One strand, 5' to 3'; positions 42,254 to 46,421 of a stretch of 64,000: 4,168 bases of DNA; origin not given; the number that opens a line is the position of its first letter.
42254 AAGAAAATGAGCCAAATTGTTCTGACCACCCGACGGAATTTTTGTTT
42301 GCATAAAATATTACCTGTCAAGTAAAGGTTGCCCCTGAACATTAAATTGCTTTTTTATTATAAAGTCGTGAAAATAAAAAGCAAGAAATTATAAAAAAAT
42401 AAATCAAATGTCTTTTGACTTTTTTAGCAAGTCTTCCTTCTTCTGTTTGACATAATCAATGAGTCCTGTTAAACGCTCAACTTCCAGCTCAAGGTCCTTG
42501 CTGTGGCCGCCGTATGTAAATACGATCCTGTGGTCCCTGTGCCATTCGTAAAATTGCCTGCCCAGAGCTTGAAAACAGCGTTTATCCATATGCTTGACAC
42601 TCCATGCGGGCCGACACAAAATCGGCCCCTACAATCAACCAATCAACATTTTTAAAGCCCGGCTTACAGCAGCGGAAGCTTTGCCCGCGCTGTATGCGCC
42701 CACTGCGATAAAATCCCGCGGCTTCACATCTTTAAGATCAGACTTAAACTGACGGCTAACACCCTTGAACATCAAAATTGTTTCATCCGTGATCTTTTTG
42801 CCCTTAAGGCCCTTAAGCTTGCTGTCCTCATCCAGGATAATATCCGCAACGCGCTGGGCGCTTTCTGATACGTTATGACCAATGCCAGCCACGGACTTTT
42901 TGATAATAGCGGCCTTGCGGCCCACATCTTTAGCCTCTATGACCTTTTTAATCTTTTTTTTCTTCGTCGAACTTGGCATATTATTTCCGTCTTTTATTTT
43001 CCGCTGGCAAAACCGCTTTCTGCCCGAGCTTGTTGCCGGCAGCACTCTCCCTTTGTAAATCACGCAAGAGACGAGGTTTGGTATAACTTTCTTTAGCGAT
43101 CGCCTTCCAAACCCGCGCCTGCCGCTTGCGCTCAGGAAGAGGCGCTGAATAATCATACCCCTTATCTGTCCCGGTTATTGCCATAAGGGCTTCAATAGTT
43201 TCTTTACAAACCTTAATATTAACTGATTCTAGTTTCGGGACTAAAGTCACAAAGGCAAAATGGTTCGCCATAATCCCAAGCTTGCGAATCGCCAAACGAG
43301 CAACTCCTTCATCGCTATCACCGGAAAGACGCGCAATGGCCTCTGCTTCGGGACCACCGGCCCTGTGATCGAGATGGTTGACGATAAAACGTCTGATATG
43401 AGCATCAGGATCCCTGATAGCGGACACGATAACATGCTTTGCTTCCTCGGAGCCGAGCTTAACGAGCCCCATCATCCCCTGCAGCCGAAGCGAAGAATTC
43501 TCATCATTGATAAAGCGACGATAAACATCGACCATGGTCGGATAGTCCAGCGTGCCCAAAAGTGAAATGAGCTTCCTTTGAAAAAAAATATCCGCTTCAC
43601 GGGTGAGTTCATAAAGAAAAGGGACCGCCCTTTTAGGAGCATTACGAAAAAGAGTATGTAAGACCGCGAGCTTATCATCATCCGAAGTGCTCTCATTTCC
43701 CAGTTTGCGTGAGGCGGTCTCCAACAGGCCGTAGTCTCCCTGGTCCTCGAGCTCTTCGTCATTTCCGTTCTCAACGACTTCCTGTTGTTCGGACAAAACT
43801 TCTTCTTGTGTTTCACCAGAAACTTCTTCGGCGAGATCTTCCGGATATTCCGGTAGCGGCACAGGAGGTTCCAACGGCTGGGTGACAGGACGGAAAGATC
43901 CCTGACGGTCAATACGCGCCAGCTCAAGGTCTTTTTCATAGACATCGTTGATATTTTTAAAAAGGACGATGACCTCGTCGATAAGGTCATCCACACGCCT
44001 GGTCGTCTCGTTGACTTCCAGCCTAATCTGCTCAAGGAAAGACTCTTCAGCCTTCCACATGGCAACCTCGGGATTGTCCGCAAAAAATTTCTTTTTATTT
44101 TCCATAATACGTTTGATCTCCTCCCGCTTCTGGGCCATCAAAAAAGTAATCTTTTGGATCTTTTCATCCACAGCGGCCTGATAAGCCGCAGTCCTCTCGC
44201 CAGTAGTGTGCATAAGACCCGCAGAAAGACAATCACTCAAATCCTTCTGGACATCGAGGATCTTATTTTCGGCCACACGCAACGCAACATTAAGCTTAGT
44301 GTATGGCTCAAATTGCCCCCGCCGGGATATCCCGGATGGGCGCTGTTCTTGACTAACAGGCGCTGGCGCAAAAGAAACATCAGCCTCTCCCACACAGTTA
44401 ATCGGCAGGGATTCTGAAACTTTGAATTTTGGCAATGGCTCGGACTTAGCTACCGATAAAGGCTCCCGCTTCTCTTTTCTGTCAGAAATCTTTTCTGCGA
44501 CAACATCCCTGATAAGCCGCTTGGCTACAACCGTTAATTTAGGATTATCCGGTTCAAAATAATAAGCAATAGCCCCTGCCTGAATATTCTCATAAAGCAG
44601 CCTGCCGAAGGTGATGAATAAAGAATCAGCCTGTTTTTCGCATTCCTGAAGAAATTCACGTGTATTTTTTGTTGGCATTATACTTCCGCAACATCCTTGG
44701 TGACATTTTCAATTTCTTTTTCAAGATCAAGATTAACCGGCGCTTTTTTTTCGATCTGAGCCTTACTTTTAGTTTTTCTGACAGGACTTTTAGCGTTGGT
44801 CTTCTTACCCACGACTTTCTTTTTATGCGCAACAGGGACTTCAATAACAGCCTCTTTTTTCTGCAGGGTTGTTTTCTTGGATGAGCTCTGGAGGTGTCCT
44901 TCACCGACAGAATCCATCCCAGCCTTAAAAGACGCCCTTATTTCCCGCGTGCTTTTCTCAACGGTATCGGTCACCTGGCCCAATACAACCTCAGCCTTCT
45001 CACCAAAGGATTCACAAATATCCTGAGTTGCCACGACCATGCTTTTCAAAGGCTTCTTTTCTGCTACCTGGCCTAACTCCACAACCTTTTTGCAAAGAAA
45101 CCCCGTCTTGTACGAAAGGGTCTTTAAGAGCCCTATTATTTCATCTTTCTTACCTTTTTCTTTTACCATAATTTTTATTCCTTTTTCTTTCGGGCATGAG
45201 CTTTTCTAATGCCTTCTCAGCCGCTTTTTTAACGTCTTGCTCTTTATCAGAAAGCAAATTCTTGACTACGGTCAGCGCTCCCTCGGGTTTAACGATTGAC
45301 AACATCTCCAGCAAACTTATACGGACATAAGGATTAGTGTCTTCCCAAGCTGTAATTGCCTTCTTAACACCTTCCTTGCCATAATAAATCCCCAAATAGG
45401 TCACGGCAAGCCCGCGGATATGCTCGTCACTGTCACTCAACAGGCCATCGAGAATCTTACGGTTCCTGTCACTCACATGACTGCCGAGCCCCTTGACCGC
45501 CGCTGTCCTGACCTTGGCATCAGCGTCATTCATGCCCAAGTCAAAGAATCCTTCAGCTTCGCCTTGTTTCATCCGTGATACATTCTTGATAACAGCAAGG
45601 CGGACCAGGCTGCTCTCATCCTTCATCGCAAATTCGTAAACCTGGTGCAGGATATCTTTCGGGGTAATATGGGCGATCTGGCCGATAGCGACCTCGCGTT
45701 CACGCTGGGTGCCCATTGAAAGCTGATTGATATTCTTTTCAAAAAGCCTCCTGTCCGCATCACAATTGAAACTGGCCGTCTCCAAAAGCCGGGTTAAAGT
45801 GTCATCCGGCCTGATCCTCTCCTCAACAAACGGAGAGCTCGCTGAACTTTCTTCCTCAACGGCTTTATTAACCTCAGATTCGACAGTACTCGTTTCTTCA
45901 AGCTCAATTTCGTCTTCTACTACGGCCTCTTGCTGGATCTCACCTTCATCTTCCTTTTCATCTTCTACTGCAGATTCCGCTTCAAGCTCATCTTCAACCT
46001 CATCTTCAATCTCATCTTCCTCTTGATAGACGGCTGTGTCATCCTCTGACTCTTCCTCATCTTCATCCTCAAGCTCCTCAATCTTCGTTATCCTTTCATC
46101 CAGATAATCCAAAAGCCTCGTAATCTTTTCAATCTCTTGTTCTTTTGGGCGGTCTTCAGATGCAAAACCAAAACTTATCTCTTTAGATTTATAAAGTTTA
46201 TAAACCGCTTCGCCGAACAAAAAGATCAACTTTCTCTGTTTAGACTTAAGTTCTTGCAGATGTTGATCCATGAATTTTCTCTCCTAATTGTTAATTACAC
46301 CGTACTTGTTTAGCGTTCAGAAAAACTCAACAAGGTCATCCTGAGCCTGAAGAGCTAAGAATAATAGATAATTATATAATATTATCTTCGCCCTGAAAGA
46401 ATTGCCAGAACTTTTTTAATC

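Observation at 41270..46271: Three HEAT-repeat proteins, one with an ~85-residue poly-acidic domain (possible MamJ-like analogue)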

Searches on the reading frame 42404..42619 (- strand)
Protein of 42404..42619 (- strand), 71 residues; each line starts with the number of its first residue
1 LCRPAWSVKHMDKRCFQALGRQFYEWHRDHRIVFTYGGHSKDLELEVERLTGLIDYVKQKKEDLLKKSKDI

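Call 22: search_protein_families(library=ncbifam, proteins=[window:42404-42619:-], max_evalue=0.01)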
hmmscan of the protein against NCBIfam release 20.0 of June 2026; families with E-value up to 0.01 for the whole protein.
window:42404-42619:- (71 aa): 0 families

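Call 77: search_solved_structures(query=A5, max_evalue=1)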
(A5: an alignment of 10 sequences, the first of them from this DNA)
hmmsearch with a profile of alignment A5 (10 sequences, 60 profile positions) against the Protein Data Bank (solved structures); distinct sequences matched with E-value up to 1: 2.
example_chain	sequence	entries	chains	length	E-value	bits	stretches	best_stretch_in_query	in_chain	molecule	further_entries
1zke_A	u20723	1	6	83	0.64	12.8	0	33-55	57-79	Hypothetical protein HP1531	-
8hku_L10E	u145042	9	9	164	0.66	12.7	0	37-57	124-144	50S ribosomal protein L10e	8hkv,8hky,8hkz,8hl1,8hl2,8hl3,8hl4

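Call 78: search_protein_families(library=pfam, proteins=[window:42407-42589:-], max_evalue=1)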
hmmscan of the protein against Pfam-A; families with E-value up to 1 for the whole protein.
seq(61 aa): 0 families
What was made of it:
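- Tried and rejected: Nothing found (calls 77, 78).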

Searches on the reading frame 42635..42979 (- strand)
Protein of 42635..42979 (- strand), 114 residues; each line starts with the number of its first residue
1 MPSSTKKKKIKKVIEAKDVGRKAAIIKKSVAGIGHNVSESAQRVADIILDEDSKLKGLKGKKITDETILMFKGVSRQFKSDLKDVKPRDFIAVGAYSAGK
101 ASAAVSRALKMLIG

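Call 78: search_protein_families(library=pfam, proteins=[window:42635-42979:-], max_evalue=1)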
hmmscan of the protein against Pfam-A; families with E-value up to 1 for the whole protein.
window:42635-42979:- (114 aa): 0 families
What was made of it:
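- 42635..42979 (-): Small basic protein, 114 aa, at the Mad26 position. The true start is the ATG at 42979. No family hit (call 78).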

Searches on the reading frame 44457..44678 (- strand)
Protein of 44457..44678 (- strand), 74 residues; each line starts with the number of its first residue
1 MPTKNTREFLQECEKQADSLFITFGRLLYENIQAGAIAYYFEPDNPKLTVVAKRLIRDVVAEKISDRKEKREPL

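Call 78: search_protein_families(library=pfam, proteins=[window:44457-44678:-], max_evalue=1)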
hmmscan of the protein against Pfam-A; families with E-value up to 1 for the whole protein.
seq(74 aa): 1 family
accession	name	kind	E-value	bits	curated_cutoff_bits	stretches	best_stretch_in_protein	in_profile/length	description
PF11119.13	DUF2633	-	0.099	13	25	1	19-40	19-38/43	Protein of unknown function (DUF2633)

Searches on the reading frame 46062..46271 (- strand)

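Call 78: search_protein_families(library=pfam, proteins=[window:46062-46271:-], max_evalue=1)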
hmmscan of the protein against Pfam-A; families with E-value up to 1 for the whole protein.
seq(70 aa): 4 families
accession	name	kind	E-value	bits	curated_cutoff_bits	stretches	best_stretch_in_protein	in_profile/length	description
PF09278.17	MerR-DNA-bind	-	0.035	15.2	25.4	1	39-70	30-61/65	MerR, DNA binding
PF13758.11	Prefoldin_3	-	0.045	14.3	23.4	1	24-65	44-88/99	Prefoldin subunit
PF18088.7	Glyco_H_20C_C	-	0.13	12.6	27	1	51-70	159-178/194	Glycoside Hydrolase 20C C-terminal domain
PF21487.2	Tas3_C-hel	-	0.16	12.2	27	1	19-39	22-42/49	Tas3, C-terminal helical domains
